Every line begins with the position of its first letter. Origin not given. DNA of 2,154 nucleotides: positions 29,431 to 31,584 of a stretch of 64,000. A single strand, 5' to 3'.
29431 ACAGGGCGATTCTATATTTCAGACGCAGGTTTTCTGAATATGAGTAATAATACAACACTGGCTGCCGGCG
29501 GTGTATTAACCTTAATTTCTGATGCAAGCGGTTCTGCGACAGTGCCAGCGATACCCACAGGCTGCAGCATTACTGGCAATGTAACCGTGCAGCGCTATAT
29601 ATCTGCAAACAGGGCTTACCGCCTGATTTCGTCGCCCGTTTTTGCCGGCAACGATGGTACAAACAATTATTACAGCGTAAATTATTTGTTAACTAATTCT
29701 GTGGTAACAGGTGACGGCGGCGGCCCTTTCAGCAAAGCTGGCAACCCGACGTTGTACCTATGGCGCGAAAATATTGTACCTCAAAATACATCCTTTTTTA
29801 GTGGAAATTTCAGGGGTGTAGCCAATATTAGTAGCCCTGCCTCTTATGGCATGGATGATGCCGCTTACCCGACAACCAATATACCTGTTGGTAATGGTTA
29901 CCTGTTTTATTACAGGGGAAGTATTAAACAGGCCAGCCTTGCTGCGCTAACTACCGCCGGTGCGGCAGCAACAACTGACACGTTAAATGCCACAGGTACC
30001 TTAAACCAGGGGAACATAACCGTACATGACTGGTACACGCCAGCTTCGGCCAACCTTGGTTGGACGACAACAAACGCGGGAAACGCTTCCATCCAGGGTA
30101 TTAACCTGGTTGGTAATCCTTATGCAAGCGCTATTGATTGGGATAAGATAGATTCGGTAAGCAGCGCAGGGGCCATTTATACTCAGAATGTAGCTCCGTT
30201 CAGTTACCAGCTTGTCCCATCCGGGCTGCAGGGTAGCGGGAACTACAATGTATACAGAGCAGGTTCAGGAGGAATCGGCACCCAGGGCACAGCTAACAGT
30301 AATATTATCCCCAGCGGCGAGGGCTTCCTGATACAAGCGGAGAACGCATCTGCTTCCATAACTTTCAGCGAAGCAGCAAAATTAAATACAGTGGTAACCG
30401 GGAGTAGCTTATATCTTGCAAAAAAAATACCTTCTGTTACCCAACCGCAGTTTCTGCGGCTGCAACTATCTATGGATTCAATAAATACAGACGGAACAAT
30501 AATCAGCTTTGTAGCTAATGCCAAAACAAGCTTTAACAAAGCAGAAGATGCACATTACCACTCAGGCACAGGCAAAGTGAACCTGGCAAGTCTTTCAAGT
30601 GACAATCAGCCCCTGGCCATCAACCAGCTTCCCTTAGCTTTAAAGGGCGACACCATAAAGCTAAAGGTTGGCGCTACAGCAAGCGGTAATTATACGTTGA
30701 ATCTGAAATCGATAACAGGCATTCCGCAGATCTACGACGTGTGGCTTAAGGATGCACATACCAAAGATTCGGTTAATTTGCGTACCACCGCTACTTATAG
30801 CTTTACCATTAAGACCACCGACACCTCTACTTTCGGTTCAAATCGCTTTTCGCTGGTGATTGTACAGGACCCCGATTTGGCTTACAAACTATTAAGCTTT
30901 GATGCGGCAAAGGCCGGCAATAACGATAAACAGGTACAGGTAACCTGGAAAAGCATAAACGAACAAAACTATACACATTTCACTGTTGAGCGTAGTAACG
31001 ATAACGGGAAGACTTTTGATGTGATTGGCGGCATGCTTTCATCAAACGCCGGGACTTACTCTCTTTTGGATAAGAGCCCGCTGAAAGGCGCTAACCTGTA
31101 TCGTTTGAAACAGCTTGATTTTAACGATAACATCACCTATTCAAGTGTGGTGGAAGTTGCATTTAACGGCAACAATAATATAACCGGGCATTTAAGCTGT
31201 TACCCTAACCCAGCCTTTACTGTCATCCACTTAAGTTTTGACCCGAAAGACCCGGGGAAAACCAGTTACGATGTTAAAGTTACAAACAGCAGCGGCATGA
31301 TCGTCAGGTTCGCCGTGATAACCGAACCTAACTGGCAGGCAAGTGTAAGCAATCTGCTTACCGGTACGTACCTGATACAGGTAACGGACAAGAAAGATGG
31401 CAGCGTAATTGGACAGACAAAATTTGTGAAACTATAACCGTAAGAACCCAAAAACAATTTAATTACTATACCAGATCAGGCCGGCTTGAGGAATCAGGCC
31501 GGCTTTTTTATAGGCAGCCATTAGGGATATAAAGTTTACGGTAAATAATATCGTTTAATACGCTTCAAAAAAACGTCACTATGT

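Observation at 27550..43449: Four tandem giant T9SS cargo paralogs: different heads on an equal-length ~617-aa constant tail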

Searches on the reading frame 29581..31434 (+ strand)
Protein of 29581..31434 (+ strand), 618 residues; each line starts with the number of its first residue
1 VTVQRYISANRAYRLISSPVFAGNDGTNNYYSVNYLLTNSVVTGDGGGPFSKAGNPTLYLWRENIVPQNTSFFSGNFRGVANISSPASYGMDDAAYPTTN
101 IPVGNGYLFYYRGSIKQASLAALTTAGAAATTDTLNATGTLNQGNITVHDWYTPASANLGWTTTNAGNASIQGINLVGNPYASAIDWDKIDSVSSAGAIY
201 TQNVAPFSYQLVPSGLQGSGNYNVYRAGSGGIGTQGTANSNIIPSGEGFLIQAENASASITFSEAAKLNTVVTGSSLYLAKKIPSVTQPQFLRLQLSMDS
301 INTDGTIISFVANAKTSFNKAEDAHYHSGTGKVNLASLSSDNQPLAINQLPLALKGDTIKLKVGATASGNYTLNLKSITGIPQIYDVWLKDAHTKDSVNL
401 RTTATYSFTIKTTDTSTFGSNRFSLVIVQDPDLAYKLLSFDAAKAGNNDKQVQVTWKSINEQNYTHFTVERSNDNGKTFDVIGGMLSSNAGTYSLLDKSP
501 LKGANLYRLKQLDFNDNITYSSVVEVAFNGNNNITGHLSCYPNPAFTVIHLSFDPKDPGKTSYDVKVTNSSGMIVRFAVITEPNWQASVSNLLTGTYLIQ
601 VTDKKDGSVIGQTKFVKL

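Call 13: search_solved_structures(query=window:29581-31434:+, max_evalue=1)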
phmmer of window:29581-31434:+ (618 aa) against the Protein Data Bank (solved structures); distinct sequences matched with E-value up to 1: 2.
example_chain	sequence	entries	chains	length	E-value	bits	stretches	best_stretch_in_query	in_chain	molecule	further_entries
4exr_A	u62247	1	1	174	0.045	15.5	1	466-576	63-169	Putative lipoprotein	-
4fj6_A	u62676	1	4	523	0.06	15.1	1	402-493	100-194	glycoside hydrolase family 33, candidate sialidase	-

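Call 28: predict_structure(alignment_id=A3)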
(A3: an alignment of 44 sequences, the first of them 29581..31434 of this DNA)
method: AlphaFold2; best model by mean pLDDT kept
length: 618 residues; sequences in the alignment: 44
mean_pLDDT: 86.9   pTM: 0.75
mean pLDDT of the five models: 86.9, 86.2, 86.0, 85.0, 84.3
residues with pLDDT >= 90: 320; 70-90: 238; 50-70: 42; < 50: 18
segments of 3 or more residues with pLDDT < 50: 274-284, 530-535
pLDDT, mean of each block of 10 residues (from residue 1): 84 90 90 88 76 85 74 76 84 84 94 89 85 88 94 89 65 91 92 95 95 82 87 71 89 95 90 48 59 94 94 92 90 95 95 87 96 94 91 96 96 95 94 87 84 94 87 93 90 94 93 84 86 60 90 74 90 90 90 92 85 91
secondary structure, 60 per line:
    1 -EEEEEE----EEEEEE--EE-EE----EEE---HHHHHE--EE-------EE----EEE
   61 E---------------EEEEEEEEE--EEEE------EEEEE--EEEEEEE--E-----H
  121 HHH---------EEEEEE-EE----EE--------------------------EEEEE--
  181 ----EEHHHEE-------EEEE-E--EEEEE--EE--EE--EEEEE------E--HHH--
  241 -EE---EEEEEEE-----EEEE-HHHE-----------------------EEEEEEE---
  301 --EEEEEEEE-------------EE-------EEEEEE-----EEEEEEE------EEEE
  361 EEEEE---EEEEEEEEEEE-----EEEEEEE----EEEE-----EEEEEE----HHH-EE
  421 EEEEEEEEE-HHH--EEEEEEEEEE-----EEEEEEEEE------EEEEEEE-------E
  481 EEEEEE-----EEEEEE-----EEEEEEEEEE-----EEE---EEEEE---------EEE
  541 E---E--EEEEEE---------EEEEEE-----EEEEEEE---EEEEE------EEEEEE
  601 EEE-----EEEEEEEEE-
elements in order: E2-7 E12-17 E29-31 H35-39 E58-61 E77-85 E88-91 E98-102 E105-111 H120-123 E133-138 E174-178 E199-202 E207-211 E222-226 E247-253 E259-262 E291-297 E303-310 E333-338 E344-350 E357-365 E369-379 E385-391 E396-399 E405-410 E419-429 E436-445 E451-459 E466-472 E480-486 E492-497 E503-512 E518-520 E524-528 E538-541 E548-553 E563-568 E574-580 E584-588 E595-603 E609-617
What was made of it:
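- The AlphaFold model of the tail has pLDDT 86.9 and four beta domains (call 28).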

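Call 31: fold_search(model_id=the predicted structure, library=pdb)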
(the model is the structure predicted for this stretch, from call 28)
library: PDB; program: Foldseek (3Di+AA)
matches with E <= 10: 1921; with E <= 0.001: 211
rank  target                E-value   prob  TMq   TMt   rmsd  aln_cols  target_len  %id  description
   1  7ptp_A                4.7e-09  1.00  0.12  0.11  25.6       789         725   12  In-situ structure of pentameric S-layer protein (released 2021-12-15)
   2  8dpt_A                3.7e-07  1.00  0.17  0.24  18.7       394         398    7  The structure of the IL-11 signalling complex, with full-length extracellular gp130 (released 2023-11-29)
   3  8iyk_F                4.5e-07  0.98  0.16  0.12  39.8       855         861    8  Tail tip conformation 1 of phage lambda tail (released 2023-10-18)
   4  5e53_C                5.8e-07  1.00  0.15  0.29  17.7       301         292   12  Crystal structure of chicken CNTN1 FN1-FN3 domains (released 2016-08-31)
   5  8dh9_A                6.1e-07  1.00  0.13  0.15  28.2       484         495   10  Leptin-bound leptin receptor complex-D3-D7 (released 2023-04-19)
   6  6iaa_A                6.8e-07  0.97  0.15  0.12  41.9       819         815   11  hRobo2 ectodomain (released 2019-03-13)
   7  5e53_A                7.1e-07  1.00  0.15  0.29  16.2       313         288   10  Crystal structure of chicken CNTN1 FN1-FN3 domains (released 2016-08-31)
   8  7mrq                  1.1e-06  1.00  0.15  0.27  14.2       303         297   12  Chicken CNTN4 FN1-FN3 domains with T751A, V752A, Y781A, E786A mutations (released 2022-01-05)
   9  7mrk_D                1.3e-06  1.00  0.14  0.26  16.1       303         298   12  Chicken CNTN4 APP complex (released 2022-01-05)
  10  7xlc_B                1.3e-06  1.00  0.17  0.14  15.4       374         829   12  conformation II of apo-IGF1R states (released 2023-04-26)
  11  3se3_A                1.5e-06  1.00  0.13  0.24  20.6       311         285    9  human IFNa2-IFNAR ternary complex (released 2011-08-31)
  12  7mro                  2.1e-06  1.00  0.14  0.25  16.8       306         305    9  Zebrafish CNTN4 FN1-FN3 domains (released 2022-01-05)
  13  8c7m_A                2.3e-06  1.00  0.12  0.25  20.6       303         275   14  Interleukin 12 receptor subunit beta-1 Fn domains in complex with antagonistic FAb fragment. (released 2024-01-31)
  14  5e53_D                2.6e-06  1.00  0.15  0.27  17.6       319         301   11  Crystal structure of chicken CNTN1 FN1-FN3 domains (released 2016-08-31)
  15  8v2b_B                2.6e-06  1.00  0.14  0.14  31.2       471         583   11  Cryo-EM structure of mouse type II OSM receptor complex: model for full extracellular assembly (released 2024-11-20)
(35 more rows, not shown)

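Call 32: search_solved_structures(query=A3, max_evalue=1)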
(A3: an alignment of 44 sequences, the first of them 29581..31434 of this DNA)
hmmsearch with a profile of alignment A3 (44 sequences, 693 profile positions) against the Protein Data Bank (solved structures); distinct sequences matched with E-value up to 1: 7.
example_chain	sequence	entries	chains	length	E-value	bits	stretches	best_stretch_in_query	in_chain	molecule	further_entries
8gl6_D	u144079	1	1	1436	2.6e-20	75.4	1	251-503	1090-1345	RemA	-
8gl8_D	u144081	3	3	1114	2e-19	72.4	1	254-500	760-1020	RemZ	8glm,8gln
7pzj_A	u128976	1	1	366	3.9e-08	35.1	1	585-680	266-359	Lipase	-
8qb1_A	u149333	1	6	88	3.6e-06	28.6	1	613-692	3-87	Mirolase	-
8glj_D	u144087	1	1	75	1e-05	27.1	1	614-692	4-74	Por secretion system C-terminal sorting domain-containing protein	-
8glk_D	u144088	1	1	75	2.2e-05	26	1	613-686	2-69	Endonuclease I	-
5jvk_A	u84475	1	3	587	0.00031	22.2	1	610-683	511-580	Uncharacterized protein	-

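Call 33: search_protein_families(library=pfam, alignment_id=A3, max_evalue=1)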
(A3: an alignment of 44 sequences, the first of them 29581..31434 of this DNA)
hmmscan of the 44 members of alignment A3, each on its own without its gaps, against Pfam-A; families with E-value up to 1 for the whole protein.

A. member 1, window:29581-31434:+ (618 aa): 2 families
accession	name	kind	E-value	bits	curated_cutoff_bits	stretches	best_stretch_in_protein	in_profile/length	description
PF18962.6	Por_Secre_tail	-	3.5e-07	30.9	27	1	541-606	2-67/75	Secretion system C-terminal sorting domain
PF11589.14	DUF3244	-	0.011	16.1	25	0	562-612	41-93/96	Domain of unknown function (DUF3244)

B. families by the number of members that match (of 44 scanned): 28 families (the first 25 are shown)
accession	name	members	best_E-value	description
PF18962.6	Por_Secre_tail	38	1.1e-12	Secretion system C-terminal sorting domain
PF11589.14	DUF3244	14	0.00011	Domain of unknown function (DUF3244)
PF22633.2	F5_F8_type_C_2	3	0.0016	NedA-like, galactose-binding domain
PF00754.31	F5_F8_type_C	3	0.0032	F5/8 type C domain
PF19081.6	Ig_7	2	6.3e-15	Ig-like domain CHU_C associated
PF07495.19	Y_Y_Y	2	0.0016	Y_Y_Y domain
PF13585.12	CHU_C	2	0.0047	CHU_C Type IX secretion signal domain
PF14683.12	CBM-like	1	0.00075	Polysaccharide lyase family 4, domain III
PF22184.2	CBM_56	1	0.0033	Carbohydrate binding module family 56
PF10339.14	Vel1p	1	0.0073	Yeast-specific zinc responsive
PF24089.1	DUF7374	1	0.017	Family of unknown function (DUF7374)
PF17166.9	DUF5126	1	0.028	Domain of unknown function (DUF5126)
PF04385.20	FAINT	1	0.053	Domain of unknown function, DUF529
PF08204.17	V-set_CD47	1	0.067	CD47 immunoglobulin-like domain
PF09458.16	H_lectin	1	0.11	H-type lectin domain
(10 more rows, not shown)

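Call 34: search_solved_structures(query=A3, max_evalue=1e-10, show_alignments=2)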
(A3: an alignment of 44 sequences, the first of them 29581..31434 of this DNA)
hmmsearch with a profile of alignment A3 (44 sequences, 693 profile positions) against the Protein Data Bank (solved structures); distinct sequences matched with E-value up to 1e-10: 2.
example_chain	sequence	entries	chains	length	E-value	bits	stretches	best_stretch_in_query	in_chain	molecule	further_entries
8gl6_D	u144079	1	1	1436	2.6e-20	75.4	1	251-503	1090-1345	RemA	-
8gl8_D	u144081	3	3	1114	2e-19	72.4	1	254-500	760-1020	RemZ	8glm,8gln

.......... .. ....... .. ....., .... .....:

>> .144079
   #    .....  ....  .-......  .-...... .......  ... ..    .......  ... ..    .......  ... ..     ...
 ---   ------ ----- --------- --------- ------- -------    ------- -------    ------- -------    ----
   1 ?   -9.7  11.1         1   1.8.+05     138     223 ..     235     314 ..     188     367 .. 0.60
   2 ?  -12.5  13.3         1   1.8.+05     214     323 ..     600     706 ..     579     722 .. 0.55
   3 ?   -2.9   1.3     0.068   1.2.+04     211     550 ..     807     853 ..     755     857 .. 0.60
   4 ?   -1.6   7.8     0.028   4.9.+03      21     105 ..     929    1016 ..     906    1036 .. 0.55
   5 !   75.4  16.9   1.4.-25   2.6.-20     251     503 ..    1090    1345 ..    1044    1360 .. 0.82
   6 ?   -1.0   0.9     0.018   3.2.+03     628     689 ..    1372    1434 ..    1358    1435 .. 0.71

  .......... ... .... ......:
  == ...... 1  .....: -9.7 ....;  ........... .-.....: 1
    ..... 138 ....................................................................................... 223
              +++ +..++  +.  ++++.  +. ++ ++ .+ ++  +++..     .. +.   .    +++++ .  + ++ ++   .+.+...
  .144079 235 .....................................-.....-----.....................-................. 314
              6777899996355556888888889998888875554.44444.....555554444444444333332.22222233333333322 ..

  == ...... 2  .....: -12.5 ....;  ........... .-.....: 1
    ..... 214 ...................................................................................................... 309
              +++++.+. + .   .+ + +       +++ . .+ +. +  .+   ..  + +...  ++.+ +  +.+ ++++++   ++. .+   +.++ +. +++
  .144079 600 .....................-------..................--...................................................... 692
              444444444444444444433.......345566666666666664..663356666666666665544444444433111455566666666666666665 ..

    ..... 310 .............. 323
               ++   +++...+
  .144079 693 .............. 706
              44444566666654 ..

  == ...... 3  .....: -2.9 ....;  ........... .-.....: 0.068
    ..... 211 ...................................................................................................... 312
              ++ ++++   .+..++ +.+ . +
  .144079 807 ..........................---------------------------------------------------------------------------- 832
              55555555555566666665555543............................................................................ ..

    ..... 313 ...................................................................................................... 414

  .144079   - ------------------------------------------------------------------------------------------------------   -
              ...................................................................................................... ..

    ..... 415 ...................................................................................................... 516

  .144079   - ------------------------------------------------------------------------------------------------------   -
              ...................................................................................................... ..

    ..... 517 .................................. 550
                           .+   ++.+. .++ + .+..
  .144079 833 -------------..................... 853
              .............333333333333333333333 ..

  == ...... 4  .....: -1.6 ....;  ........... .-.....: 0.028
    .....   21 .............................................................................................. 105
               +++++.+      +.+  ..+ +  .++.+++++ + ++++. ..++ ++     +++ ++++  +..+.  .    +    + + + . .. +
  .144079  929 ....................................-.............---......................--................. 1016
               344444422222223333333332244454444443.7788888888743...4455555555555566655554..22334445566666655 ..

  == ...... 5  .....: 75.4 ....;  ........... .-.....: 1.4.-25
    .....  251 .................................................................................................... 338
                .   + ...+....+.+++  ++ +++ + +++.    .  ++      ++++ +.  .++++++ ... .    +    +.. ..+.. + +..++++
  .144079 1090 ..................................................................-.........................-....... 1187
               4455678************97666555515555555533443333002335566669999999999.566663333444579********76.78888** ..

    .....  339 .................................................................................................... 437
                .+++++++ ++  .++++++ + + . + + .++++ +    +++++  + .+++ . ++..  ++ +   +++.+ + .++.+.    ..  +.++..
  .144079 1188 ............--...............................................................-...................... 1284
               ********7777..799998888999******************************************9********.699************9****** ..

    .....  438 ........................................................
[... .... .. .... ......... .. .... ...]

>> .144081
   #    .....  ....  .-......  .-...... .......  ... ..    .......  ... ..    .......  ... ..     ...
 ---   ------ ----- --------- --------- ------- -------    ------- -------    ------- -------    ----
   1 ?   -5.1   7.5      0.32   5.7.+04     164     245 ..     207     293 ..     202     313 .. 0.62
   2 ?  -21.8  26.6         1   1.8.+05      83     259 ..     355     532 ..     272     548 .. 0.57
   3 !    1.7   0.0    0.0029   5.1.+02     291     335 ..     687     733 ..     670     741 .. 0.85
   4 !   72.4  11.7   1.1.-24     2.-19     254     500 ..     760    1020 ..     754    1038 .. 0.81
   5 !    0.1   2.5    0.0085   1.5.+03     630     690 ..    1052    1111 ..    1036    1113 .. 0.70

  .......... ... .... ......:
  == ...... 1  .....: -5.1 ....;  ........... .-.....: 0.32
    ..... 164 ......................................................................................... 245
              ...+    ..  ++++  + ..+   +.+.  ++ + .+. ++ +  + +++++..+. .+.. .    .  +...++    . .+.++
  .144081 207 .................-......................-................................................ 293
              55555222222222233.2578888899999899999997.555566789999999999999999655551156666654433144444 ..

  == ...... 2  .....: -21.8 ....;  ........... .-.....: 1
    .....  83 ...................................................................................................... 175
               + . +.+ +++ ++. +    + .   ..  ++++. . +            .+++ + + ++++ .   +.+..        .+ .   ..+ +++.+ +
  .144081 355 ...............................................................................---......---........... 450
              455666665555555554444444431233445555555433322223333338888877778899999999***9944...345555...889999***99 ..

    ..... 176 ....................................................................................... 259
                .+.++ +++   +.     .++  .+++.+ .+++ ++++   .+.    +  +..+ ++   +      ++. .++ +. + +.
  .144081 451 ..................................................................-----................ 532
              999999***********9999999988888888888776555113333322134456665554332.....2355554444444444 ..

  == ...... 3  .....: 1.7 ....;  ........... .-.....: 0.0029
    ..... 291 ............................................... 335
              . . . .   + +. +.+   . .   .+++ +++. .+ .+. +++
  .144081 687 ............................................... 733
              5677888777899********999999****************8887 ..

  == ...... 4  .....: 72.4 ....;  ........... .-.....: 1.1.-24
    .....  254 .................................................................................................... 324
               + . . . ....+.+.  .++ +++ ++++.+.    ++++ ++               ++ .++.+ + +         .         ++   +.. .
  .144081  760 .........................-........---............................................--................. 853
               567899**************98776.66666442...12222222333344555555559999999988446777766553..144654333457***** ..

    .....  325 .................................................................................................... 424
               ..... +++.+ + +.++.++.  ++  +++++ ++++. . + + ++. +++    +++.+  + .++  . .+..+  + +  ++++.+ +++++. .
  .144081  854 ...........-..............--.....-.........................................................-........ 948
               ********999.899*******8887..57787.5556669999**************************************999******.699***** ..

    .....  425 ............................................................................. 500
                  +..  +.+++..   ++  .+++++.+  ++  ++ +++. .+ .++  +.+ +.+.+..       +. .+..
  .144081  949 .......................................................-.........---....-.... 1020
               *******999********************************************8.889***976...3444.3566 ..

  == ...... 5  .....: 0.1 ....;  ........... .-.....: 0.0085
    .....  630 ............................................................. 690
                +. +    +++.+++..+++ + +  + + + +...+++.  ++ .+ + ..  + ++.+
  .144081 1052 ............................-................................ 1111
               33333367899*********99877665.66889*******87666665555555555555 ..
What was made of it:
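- On RemA/RemZ-like adhesins: A 44-sequence profile gives 2e-19 and 2.6e-20 (calls 32, 34).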
